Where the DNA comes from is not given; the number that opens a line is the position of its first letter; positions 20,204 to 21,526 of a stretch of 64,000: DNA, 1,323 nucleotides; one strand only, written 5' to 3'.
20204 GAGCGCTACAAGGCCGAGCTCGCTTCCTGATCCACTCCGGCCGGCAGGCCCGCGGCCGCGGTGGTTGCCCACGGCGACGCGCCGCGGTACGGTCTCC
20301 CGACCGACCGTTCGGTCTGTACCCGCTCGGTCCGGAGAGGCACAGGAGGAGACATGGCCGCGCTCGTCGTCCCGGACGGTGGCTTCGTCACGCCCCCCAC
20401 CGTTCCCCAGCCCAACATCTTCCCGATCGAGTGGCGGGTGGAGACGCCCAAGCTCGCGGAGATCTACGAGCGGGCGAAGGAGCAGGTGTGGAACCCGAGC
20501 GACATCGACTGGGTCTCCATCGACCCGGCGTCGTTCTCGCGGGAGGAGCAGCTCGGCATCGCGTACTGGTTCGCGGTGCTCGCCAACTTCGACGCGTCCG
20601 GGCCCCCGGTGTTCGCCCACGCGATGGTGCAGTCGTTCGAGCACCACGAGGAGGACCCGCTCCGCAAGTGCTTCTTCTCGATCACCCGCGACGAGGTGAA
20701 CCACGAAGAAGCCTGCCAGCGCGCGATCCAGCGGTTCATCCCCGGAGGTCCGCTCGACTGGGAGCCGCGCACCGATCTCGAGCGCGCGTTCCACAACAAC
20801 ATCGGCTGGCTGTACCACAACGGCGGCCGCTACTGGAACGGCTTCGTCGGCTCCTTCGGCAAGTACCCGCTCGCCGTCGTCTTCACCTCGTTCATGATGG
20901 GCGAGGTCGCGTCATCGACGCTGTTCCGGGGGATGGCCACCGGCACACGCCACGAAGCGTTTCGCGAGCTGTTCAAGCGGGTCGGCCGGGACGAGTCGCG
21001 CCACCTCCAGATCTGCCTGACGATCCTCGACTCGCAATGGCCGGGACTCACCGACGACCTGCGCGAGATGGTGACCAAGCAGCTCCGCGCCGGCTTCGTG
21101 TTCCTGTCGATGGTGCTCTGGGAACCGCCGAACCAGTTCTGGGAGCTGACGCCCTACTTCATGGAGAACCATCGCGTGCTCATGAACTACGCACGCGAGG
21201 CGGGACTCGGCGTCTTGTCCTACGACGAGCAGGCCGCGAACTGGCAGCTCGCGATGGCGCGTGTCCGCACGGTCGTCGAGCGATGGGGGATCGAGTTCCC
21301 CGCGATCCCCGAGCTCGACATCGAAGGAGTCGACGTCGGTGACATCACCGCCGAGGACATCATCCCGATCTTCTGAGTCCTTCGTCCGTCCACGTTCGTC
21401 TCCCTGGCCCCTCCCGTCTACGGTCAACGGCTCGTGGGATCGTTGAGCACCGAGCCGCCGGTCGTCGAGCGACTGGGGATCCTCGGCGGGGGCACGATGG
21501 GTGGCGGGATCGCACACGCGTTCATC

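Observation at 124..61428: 39 reading-frame breaks in 24 of 59 genes; 34 behave as single-base insertions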

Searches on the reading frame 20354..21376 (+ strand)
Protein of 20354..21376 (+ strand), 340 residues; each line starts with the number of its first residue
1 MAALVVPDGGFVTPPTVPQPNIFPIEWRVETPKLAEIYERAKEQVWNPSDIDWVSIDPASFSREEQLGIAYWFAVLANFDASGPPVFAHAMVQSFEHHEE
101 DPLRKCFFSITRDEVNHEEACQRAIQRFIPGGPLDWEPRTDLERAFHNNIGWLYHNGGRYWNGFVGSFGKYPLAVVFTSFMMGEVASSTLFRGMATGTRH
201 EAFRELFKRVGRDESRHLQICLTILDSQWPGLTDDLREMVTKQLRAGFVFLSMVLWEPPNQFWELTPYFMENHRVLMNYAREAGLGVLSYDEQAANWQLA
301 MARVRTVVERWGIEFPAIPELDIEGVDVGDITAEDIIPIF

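Call 58: find_encoding_contigs(protein=window:20354-21376:+, flank=2000, max_places=5)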
Protein window:20354-21376:+ (340 aa): no gene with exactly this product is on record in the collection.
